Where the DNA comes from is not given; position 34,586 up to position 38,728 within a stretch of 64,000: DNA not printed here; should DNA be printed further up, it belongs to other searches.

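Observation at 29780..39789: Six-gene overlapped operon for lipid tailoring and export with no chain-building core - best candidate for an undescribed envelope-lipid system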

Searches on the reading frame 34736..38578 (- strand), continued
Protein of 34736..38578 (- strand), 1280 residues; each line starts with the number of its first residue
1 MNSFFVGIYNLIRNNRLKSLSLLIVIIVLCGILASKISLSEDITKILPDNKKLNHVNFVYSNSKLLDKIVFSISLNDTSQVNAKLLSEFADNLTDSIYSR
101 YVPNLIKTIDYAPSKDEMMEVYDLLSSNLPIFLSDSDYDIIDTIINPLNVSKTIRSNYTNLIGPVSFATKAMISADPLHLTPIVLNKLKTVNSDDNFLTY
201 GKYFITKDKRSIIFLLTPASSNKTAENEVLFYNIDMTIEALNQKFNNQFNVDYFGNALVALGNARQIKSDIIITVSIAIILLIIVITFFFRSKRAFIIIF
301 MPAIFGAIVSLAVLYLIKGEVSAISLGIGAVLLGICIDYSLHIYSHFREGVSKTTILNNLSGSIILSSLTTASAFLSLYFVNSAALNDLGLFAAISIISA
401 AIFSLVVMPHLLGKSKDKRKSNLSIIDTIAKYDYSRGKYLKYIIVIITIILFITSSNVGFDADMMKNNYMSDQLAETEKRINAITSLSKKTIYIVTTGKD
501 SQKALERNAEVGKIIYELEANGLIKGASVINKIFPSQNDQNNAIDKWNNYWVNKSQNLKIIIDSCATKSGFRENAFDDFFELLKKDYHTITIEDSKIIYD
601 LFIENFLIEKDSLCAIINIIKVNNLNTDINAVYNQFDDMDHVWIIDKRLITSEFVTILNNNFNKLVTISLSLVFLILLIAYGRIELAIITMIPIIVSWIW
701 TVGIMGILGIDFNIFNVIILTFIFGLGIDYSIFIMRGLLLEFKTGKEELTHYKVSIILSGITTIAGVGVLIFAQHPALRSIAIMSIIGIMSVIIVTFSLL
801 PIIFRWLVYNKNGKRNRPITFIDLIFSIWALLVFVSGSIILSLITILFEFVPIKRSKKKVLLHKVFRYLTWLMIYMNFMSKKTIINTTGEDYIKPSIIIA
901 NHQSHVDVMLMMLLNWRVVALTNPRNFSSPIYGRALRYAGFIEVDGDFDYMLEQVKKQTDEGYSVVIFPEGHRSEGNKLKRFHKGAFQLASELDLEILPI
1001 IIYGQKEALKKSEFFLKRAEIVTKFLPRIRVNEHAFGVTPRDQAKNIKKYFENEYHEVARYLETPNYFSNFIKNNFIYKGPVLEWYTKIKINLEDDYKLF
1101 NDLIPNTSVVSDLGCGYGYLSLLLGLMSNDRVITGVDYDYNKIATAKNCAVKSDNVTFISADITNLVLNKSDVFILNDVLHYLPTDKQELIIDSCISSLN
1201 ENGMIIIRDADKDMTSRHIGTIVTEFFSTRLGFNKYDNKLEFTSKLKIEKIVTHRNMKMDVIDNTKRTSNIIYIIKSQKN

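Call 31: search_protein_families(library=pfam, proteins=[L040:946-1398:+, L040:1371-2567:+, L040:2568-3197:+, L040:3215-3469:+, L040:3579-4784:+, L040:4944-6011:+, L040:6005-6775:+, L040:6984-7619:+, L040:7540-8229:+, L040:8271-8636:+], max_evalue=0.01)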
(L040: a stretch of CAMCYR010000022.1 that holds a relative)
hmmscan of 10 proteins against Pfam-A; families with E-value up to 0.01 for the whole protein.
L040:946-1398:+ (150 aa): 4 families
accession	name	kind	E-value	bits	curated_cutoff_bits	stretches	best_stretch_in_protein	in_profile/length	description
PF13279.12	4HBT_2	-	8.6e-16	58.9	25.5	1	23-143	1-121/122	Thioesterase-like superfamily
PF03061.28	4HBT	-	4e-08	33.9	20.6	1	32-114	2-77/79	Thioesterase superfamily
PF20791.3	Acyl-ACP_TE_C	-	0.00011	22.7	21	1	69-116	47-92/101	Acyl-ACP thioesterase C-terminal domain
PF01643.23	Acyl-ACP_TE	-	0.00095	19.3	23.7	1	71-137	59-124/131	Acyl-ACP thioesterase N-terminal domain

L040:1371-2567:+ (398 aa): 3 families
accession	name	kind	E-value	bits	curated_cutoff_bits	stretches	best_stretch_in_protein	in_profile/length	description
PF02801.28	Ketoacyl-synt_C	-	3.9e-21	75.7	20.8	1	245-353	4-118/119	Beta-ketoacyl synthase, C-terminal domain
PF00109.32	ketoacyl-synt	-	1.5e-09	38.3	20.8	1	140-230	155-247/252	Beta-ketoacyl synthase, N-terminal domain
PF08545.16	ACP_syn_III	-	0.00032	21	24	1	155-193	3-41/80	3-Oxoacyl-[acyl-carrier-protein (ACP)] synthase III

L040:2568-3197:+ (209 aa): 1 family
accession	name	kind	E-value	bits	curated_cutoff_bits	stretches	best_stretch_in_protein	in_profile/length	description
PF00109.32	ketoacyl-synt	-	0.0014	18.7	20.8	1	44-140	76-168/252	Beta-ketoacyl synthase, N-terminal domain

L040:3215-3469:+ (84 aa): 1 family
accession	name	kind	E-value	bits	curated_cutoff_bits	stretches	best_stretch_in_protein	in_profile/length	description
PF00550.31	PP-binding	-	7.5e-09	36.2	20.8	1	7-60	2-50/67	Phosphopantetheine attachment site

L040:3579-4784:+ (401 aa): 3 families
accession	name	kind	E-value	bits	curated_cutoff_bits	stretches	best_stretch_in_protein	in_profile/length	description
PF02801.28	Ketoacyl-synt_C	-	6.2e-31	107.3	20.8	1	245-358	1-119/119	Beta-ketoacyl synthase, C-terminal domain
PF00109.32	ketoacyl-synt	-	1.9e-25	90.4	20.8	1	3-237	2-250/252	Beta-ketoacyl synthase, N-terminal domain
PF00108.29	Thiolase_N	-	1.8e-06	28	26.4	1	153-198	75-120/260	Thiolase, N-terminal domain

L040:4944-6011:+ (355 aa): 2 families
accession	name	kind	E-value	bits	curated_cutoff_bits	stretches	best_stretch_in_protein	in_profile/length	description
PF13723.12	Ketoacyl-synt_2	-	1e-08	35.5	25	1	42-178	19-149/223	Beta-ketoacyl synthase, N-terminal domain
PF00109.32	ketoacyl-synt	-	1.5e-06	28.5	20.8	1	51-218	84-250/252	Beta-ketoacyl synthase, N-terminal domain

L040:6005-6775:+ (256 aa): 1 family
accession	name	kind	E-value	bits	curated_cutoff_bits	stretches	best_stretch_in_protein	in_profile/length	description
PF01522.26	Polysacc_deac_1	-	6.4e-35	120.2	23.1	1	62-185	2-123/124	Polysaccharide deacetylase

L040:6984-7619:+ (211 aa): 1 family
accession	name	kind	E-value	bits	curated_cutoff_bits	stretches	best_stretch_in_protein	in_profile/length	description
PF03548.22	LolA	-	6.2e-16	59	23.6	1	44-210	3-164/165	Outer membrane lipoprotein carrier protein LolA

L040:7540-8229:+ (229 aa): 0 families

L040:8271-8636:+ (121 aa): 1 family
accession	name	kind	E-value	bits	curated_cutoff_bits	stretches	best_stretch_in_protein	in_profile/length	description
PF07977.19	FabA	-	0.00018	21.6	23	1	23-78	32-99/138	FabA-like domain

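Call 38: search_protein_families(library=pfam, proteins=[L014:116-670:+, L014:784-2325:+, L014:2328-3056:+, L014:3070-4296:+, L014:4381-4626:+, L014:4626-5534:+, L014:5544-6617:+, L014:17591-19195:+, L014:20496-21113:+, L014:8061-8711:+], max_evalue=0.01)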
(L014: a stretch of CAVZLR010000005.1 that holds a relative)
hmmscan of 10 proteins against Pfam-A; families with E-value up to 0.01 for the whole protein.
L014:116-670:+ (184 aa): 0 families

L014:784-2325:+ (513 aa): 1 family
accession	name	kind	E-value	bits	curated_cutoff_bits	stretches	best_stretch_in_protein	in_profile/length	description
PF00221.24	Lyase_aromatic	-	1.6e-156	522.1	27.3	1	11-481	3-465/466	Aromatic amino acid lyase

L014:2328-3056:+ (242 aa): 8 families
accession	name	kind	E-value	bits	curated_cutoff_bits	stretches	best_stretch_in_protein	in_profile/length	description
PF00106.31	adh_short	-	2.1e-55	187.7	26.6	1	2-198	1-194/195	short chain dehydrogenase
PF13561.12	adh_short_C2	-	1.8e-54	185.2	27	1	11-240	6-235/236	Enoyl-(Acyl carrier protein) reductase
PF08659.16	KR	-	1.5e-15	58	22.6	1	5-159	4-155/180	KR domain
PF01370.27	Epimerase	-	2.8e-08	33.9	20.9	1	4-72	1-62/240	NAD dependent epimerase/dehydratase family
PF16363.11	GDP_Man_Dehyd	-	2.7e-06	27.5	27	1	5-73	1-74/332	GDP-mannose 4,6 dehydratase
PF13460.12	NAD_binding_10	-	6.3e-06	26.6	27.2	1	8-189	1-149/184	NAD(P)H-binding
PF02719.21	Polysacc_synt_2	-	2.3e-05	24.2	20.2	1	5-75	2-78/293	Polysaccharide biosynthesis protein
PF01073.25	3Beta_HSD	-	0.00077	19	22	1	5-72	1-66/280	3-beta hydroxysteroid dehydrogenase/isomerase family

L014:3070-4296:+ (408 aa): 2 families
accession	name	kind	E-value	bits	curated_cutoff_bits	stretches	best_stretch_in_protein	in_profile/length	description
PF00109.32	ketoacyl-synt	-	6.6e-32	111.5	20.8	1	4-247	1-252/252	Beta-ketoacyl synthase, N-terminal domain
PF02801.28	Ketoacyl-synt_C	-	4.2e-28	98.2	20.8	1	255-366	1-119/119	Beta-ketoacyl synthase, C-terminal domain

L014:4381-4626:+ (81 aa): 2 families
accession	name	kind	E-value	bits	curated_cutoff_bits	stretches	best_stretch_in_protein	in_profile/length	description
PF00550.31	PP-binding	-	1.1e-08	35.6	20.8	1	16-75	9-67/67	Phosphopantetheine attachment site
PF23297.2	ACP_SdgA_C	-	0.0042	17.6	27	1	11-80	16-84/95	Highly reducing polyketide synthase sdgA, C-terminal ACP domain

L014:4626-5534:+ (302 aa): 1 family
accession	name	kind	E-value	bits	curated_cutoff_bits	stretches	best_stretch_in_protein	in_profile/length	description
PF03279.18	Lip_A_acyltrans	-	2.8e-16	60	22.3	1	96-286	103-287/295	Bacterial lipid A biosynthesis acyltransferase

L014:5544-6617:+ (357 aa): 11 families
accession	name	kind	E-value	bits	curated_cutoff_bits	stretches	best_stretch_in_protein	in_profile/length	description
PF21212.3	Dimerisation2-like_dom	-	1.6e-17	64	27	1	18-88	3-72/72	Dimerisation2-like domain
PF00891.24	Methyltransf_2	-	9e-15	55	22.3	1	120-319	3-195/210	O-methyltransferase domain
PF08242.18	Methyltransf_12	-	2e-10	41.7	30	1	185-284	1-98/98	Methyltransferase domain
PF13489.12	Methyltransf_23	-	9.4e-08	32.4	27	1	175-338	15-162/164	Methyltransferase domain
PF13649.12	Methyltransf_25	-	1.4e-07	32.5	27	1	184-282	1-97/97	Methyltransferase domain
PF05175.20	MTS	-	1.6e-06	28.3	23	1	173-286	24-138/170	Methyltransferase small domain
PF14947.12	HTH_45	-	0.00029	21.2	25.5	0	40-98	7-66/77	Winged helix-turn-helix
PF08241.18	Methyltransf_11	-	0.00033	21.7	21.2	1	185-286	1-95/95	Methyltransferase domain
PF10294.15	Methyltransf_16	-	0.00065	19.9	21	1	180-284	46-152/174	Lysine methyltransferase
PF05891.18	Methyltransf_PK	-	0.0014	18.7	27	1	184-291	59-164/218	AdoMet dependent proline di-methyltransferase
PF08100.18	Dimerisation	-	0.0028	17.9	25.6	1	14-89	4-82/93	O-methyltransferase dimerisation domain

L014:17591-19195:+ (535 aa): 12 families
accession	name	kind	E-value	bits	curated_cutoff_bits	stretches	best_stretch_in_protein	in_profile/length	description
PF01593.30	Amino_oxidase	-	1.6e-14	54.5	19.8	1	43-409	1-345/443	Flavin containing amine oxidoreductase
PF13450.12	NAD_binding_8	-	1.2e-10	41.9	21.9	1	38-103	1-66/68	NAD(P)-binding Rossmann-like domain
PF07992.20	Pyr_redox_2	-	8.3e-06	25.9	26.1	1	34-70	1-33/291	Pyridine nucleotide-disulphide oxidoreductase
PF01134.28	GIDA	-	1.7e-05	24.5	22.1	0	35-63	1-29/391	Glucose inhibited division protein A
PF00890.30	FAD_binding_2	-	3.7e-05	23.5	20.4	0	36-66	2-32/414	FAD binding domain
PF03486.20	HI0933_like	-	3.9e-05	23.7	50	0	35-65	2-32/244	HI0933-like protein Rossmann domain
PF01266.30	DAO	-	7.5e-05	22.8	27.9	0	35-66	1-32/353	FAD dependent oxidoreductase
PF13738.12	Pyr_redox_3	-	0.0008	19.2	30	0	37-64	1-29/305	Pyridine nucleotide-disulphide oxidoreductase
PF01494.25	FAD_binding_3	-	0.0011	18.8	22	1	35-66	3-34/349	FAD binding domain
PF01946.23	Thi4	-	0.0019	17.9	26.2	1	34-70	18-56/235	Thi4 family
PF12831.13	FAD_oxidored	-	0.0035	17.1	27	0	36-73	2-39/416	FAD dependent oxidoreductase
PF06100.17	MCRA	-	0.0064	15.8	23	0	33-79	1-51/495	MCRA family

L014:20496-21113:+ (206 aa): 0 families

L014:8061-8711:+ (216 aa): 0 families

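Call 39: find_homologous_proteins(query=L014:3070-4296:+, max_evalue=1e-30)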
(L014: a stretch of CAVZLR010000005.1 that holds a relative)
Query L014:3070-4296:+ (408 aa): 8000 proteins with E <= 1e-30 among 8000 candidates; the best 120 are listed.
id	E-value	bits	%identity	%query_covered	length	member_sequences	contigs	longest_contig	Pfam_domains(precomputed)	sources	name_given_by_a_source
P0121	9.3e-263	889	100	99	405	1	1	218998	PF00109.33,PF02801.29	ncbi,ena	-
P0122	2.1e-247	838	93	100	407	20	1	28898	PF00109.33,PF02801.29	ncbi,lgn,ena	-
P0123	1.1e-246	836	93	99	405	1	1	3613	PF00109.33,PF02801.29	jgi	jgi:3-oxoacyl-[acyl-carrier-protein] synthase-1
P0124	3.8e-245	831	91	100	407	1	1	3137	PF00109.33,PF02801.29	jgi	-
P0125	7.5e-244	826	90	100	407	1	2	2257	PF00109.33,PF02801.29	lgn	-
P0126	6.2e-243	823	91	100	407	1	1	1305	PF00109.33,PF02801.29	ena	-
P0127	8.8e-231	783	86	99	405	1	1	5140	PF00109.33,PF02801.29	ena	-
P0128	5.6e-230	781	86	99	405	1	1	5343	PF00109.33,PF02801.29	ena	-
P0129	2.9e-229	778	85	99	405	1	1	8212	PF00109.33,PF02801.29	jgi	-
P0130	5.3e-229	778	86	99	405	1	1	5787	PF00109.33,PF02801.29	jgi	-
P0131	6.2e-229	777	85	99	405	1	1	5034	PF00109.33,PF02801.29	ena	-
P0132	6.4e-229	777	85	99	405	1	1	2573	PF00109.33,PF02801.29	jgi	-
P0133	7.4e-229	777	86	99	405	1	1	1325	PF00109.33,PF02801.29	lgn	-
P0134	1.3e-228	776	86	99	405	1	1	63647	PF00109.33,PF02801.29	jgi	-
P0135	1.6e-228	776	86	99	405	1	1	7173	PF00109.33,PF02801.29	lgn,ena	-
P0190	9.0e-218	741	81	99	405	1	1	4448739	PF00109.33,PF02801.29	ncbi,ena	-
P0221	1.3e-215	734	81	99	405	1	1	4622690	PF00109.33,PF02801.29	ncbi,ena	-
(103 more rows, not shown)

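Call 40: find_encoding_contigs(protein=P0221, flank=10000, max_places=1)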
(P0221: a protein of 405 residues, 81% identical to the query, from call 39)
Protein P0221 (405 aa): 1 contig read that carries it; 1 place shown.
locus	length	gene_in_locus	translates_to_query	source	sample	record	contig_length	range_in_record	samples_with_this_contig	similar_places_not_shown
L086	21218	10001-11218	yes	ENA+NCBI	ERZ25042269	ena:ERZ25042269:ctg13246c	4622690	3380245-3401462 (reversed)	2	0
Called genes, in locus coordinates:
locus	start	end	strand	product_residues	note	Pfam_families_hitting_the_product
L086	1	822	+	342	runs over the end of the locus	PF19580:Exo_endo_phos_3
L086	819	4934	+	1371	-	-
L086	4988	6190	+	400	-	PF03051:Peptidase_C1_2 (weak), PF00112:Peptidase_C1 (weak), PF03051:Peptidase_C1_2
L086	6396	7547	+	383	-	-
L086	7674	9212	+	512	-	PF00221:Lyase_aromatic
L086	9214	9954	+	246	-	PF00106:adh_short, PF01370:Epimerase (faint), PF08659:KR, PF13561:adh_short_C2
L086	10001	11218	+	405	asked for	PF00109:ketoacyl-synt, PF02801:Ketoacyl-synt_C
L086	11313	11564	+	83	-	PF00550:PP-binding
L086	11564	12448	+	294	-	PF03279:Lip_A_acyltrans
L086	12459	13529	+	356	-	PF08100:Dimerisation, PF21212:Dimerisation2-like_dom, PF00891:Methyltransf_2, PF13489:Methyltransf_23, PF08242:Methyltransf_12, PF13649:Methyltransf_25 (weak)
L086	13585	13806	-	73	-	PF11387:DUF2795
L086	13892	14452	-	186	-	PF01923:Cob_adeno_trans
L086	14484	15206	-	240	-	PF02463:SMC_N, PF00005:ABC_tran, PF13304:AAA_21 (faint)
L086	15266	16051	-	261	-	PF01596:Methyltransf_3 (weak), PF13578:Methyltransf_24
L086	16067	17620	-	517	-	-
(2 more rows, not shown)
